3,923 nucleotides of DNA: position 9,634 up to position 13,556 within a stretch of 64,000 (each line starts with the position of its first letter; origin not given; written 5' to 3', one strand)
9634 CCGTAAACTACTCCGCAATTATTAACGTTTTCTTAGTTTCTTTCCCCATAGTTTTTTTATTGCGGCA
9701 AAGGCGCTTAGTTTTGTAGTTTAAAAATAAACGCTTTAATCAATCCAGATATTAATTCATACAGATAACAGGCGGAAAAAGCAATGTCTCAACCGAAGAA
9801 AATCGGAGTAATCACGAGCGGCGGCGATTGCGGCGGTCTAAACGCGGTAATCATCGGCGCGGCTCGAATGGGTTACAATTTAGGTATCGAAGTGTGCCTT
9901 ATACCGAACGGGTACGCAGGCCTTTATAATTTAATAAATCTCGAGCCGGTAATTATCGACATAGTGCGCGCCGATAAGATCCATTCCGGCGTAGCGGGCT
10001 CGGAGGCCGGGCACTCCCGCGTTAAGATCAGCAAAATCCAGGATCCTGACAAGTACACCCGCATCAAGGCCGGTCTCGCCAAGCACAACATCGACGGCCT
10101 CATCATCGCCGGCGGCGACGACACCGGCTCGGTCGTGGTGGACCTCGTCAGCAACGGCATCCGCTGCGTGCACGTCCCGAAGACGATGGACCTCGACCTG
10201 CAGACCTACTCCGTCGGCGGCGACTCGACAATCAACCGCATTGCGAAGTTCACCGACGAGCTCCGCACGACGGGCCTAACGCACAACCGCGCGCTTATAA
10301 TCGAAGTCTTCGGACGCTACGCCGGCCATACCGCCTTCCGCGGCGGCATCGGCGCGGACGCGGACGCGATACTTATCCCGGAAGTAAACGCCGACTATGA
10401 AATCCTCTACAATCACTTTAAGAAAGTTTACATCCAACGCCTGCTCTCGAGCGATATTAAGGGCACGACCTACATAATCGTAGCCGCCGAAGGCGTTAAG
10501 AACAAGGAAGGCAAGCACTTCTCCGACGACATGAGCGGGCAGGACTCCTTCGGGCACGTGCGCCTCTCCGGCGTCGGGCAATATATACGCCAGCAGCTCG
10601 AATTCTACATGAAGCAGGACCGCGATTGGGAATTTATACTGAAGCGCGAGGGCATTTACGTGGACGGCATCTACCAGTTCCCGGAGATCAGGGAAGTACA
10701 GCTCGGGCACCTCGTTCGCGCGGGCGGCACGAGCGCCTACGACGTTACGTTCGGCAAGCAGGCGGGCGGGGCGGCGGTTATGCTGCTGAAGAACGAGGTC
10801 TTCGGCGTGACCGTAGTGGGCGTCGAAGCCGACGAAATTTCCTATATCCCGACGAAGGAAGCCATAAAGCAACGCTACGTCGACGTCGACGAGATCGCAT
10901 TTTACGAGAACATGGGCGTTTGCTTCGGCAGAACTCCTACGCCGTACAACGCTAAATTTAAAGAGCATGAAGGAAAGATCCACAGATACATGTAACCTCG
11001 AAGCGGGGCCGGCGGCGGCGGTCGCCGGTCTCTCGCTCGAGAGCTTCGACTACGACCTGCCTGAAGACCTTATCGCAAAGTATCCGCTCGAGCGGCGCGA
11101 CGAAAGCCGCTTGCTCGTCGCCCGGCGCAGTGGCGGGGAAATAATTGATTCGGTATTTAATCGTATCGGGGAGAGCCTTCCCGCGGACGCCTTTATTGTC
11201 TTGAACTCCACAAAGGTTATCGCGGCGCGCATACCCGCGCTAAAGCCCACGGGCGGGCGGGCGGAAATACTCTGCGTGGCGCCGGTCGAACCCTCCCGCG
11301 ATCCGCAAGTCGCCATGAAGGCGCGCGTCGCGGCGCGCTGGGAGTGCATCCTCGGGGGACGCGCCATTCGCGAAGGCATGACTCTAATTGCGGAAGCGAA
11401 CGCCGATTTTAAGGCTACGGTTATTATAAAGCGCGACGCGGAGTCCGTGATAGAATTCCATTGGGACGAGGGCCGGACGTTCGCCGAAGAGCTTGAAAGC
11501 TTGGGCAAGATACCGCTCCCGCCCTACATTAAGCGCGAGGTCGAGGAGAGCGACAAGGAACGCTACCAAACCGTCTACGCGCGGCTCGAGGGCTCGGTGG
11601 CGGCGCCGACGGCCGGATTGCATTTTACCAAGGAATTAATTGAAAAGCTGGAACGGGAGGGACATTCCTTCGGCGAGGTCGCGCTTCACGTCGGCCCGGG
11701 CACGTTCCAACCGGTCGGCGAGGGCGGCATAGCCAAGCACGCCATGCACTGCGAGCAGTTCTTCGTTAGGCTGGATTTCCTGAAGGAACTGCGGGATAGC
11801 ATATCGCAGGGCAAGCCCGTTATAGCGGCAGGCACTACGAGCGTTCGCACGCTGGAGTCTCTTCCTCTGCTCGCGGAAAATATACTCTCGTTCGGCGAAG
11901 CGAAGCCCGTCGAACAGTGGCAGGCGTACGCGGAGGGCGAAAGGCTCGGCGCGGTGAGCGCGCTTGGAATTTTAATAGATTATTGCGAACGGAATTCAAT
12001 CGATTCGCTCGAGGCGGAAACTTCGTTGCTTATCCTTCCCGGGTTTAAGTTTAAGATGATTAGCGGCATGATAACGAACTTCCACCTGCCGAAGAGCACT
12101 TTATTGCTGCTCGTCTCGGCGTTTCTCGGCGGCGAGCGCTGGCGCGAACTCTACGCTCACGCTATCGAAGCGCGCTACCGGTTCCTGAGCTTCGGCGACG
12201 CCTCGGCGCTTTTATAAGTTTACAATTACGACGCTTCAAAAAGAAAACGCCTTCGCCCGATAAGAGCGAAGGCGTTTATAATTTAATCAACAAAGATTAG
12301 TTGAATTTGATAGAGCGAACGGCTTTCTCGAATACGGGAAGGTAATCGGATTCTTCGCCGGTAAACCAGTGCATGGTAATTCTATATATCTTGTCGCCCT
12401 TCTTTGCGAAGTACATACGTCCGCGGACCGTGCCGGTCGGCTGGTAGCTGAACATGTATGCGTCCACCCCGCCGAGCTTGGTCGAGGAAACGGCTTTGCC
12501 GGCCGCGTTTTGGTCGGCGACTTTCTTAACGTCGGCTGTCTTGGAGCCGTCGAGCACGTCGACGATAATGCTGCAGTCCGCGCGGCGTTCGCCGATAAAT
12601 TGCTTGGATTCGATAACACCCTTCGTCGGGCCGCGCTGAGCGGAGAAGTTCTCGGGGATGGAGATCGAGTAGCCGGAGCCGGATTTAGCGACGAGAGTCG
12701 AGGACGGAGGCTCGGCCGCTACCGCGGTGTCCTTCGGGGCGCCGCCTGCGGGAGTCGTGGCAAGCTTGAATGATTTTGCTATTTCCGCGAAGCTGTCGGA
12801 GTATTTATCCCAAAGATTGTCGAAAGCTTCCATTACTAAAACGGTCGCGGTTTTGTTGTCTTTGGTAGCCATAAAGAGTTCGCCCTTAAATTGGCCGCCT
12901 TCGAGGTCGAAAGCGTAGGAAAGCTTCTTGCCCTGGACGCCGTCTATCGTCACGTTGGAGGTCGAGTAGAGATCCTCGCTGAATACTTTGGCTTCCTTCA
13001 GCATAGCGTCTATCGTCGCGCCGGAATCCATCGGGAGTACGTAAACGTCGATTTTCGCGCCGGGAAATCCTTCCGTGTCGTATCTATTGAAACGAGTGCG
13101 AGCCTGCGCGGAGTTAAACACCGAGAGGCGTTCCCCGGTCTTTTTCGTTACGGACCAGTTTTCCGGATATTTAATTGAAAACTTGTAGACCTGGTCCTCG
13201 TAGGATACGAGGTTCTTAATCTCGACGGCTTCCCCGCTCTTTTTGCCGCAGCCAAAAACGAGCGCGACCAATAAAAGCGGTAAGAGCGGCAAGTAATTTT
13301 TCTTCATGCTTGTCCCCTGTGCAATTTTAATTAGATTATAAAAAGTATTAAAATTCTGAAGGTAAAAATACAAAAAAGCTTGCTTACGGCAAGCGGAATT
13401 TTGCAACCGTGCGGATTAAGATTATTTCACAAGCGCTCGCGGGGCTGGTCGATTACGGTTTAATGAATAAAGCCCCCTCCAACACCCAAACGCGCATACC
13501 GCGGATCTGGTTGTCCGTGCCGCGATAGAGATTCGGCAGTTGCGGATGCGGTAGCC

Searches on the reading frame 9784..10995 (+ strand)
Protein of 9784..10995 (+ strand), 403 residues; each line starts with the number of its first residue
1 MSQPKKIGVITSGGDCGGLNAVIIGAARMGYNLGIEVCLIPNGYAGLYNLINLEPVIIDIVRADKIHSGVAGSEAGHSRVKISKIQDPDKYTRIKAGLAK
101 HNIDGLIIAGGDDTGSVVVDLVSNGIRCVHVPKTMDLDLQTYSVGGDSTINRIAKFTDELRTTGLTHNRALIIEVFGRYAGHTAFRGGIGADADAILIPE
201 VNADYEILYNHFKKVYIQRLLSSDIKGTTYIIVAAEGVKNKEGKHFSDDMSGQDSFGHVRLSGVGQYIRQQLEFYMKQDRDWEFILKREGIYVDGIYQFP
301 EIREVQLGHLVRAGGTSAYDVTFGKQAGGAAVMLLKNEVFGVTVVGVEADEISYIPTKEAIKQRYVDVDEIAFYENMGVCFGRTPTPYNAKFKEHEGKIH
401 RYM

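Call 29: search_protein_families(library=pfam, proteins=[window:9784-10995:+], max_evalue=0.00001)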
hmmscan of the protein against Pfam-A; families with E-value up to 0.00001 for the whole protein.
window:9784-10995:+ (403 aa): 1 family
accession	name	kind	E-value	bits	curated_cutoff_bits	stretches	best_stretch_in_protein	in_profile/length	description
PF00365.25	PFK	-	6.1e-54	183.7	30.9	1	6-334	1-276/277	Phosphofructokinase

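Call 35: find_related_loci(query=window:9784-10992:+, collection=genome_contigs, flank=10000)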
Query window:9784-10992:+ (403 aa) in genome_contigs; peptide patterns used: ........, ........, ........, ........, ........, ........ (x = any residue, [..] = any of these).
599 stretches matched a pattern (row limit reached: there are more); 562 encode a relative of the query (tblastn E <= 1e-3); the best 80 are kept; 80 distinct loci.
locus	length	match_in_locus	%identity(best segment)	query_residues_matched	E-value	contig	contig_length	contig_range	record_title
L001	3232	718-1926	82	1-403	0e+0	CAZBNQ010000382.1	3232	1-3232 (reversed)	MAG TPA_asm: uncultured Hyphomicrobiales bacterium isolate SRP216815_co1_235 genome assembly, contig: NODE_43534_length_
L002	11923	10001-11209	82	1-403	0e+0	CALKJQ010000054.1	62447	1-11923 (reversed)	MAG: Candidatus Kapabacteria bacterium isolate N1_Bin_MAXBIN__161_1 genome assembly, contig: c_000002869104, whole genom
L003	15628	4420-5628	81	1-403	0e+0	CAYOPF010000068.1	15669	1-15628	MAG TPA_asm: uncultured Chloroherpeton sp. isolate binchicken_co37_4 genome assembly, contig: NODE_1687_length_15669_cov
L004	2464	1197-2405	79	1-403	0e+0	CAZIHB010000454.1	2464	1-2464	MAG TPA_asm: uncultured Hyphomicrobiales bacterium isolate SRP216815_co1_109 genome assembly, contig: NODE_62009_length_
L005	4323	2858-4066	78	1-403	0e+0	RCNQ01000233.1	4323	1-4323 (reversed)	MAG: Bacteroidetes/Chlorobi group bacterium ChocPot_Mid ChocPot_contig_7765, whole genome shotgun sequence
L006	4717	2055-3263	80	1-403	0e+0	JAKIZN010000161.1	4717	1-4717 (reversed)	MAG: Bacteroidetes bacterium isolate UR.bin11 UR_contig_63511, whole genome shotgun sequence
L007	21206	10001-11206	78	1-403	0e+0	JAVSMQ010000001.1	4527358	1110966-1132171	MAG: Candidatus Kapaibacterium sp. isolate NRBC_bin_5 Kapabacteria_MAG, whole genome shotgun sequence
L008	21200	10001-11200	78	3-403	0e+0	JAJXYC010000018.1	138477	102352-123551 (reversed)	MAG: Bacteroidetes bacterium isolate BP6.bin56 NODE_159_length_138477_cov_3.428226, whole genome shotgun sequence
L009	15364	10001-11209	78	1-403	0e+0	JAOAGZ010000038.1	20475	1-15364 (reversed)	MAG: Ignavibacteria bacterium isolate SKW44 NODE_38_length_20475_cov_5.796500, whole genome shotgun sequence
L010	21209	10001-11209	78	1-403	0e+0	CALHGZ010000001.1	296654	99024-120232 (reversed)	MAG: Candidatus Kapabacteria bacterium isolate N1_Bin_METABAT__253_1 genome assembly, contig: c_000001943860, whole geno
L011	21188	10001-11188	79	7-403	0e+0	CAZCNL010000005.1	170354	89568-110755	MAG TPA_asm: uncultured Chloroherpeton sp. isolate binchicken_co135_26 genome assembly, contig: NODE_180_length_170354_c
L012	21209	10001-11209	77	1-403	0e+0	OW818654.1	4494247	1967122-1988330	metagenome genome assembly, chromosome: 1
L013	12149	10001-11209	78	1-403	0e+0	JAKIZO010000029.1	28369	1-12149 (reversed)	MAG: Bacteroidetes bacterium isolate UR.bin29 NODE_29_length_28369_cov_3.130390, whole genome shotgun sequence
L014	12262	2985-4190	78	1-403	0e+0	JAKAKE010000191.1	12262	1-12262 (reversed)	MAG: Bacteroidetes bacterium isolate WY4.bin46 NODE_6494_length_12262_cov_1.868727, whole genome shotgun sequence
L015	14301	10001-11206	76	1-403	0e+0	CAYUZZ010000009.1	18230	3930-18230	MAG TPA_asm: uncultured Hyphomicrobiales bacterium isolate SRP118108_co5_124 genome assembly, contig: NODE_2808_length_1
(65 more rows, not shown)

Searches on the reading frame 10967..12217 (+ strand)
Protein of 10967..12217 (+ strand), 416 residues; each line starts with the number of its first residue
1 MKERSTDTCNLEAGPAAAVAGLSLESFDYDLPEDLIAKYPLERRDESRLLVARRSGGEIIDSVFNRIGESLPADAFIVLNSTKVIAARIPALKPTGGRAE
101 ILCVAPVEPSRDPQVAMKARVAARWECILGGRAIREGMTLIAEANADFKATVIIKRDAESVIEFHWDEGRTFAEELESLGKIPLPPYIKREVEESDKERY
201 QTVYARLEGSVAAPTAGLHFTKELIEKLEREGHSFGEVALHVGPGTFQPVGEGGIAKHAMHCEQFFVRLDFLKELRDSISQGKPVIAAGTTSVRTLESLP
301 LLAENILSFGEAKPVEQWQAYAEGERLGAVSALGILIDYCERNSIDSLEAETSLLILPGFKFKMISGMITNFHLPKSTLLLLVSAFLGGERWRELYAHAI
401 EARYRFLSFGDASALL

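Call 29: search_protein_families(library=pfam, proteins=[window:10967-12217:+], max_evalue=0.00001)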
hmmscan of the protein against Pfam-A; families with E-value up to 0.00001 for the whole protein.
window:10967-12217:+ (416 aa): 1 family
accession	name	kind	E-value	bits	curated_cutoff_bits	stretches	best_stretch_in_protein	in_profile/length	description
PF02547.20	Queuosine_synth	-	2.5e-102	342.8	25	1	24-413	1-320/322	Queuosine biosynthesis protein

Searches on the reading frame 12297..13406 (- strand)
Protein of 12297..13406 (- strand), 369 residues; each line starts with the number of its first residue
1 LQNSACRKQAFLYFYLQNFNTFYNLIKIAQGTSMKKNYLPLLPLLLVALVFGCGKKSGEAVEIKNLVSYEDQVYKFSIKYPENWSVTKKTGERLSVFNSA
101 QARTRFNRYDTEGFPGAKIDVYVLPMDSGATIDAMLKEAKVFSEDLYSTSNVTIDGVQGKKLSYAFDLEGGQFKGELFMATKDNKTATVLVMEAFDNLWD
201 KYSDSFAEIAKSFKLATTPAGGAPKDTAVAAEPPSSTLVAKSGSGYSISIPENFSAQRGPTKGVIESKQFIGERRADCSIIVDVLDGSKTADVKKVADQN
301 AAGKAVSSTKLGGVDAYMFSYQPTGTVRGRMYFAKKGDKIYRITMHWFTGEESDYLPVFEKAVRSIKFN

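Call 29: search_protein_families(library=pfam, proteins=[window:12297-13406:-], max_evalue=0.00001)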
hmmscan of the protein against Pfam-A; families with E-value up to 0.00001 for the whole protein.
window:12297-13406:- (369 aa): 2 families
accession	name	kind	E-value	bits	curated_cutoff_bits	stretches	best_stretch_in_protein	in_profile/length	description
PF18933.6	PsbP_2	-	4.8e-09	36.9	27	0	304-365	119-181/184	PsbP-like protein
PF01789.22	PsbP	-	9.5e-08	32.7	23.5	1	65-214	2-154/155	PsbP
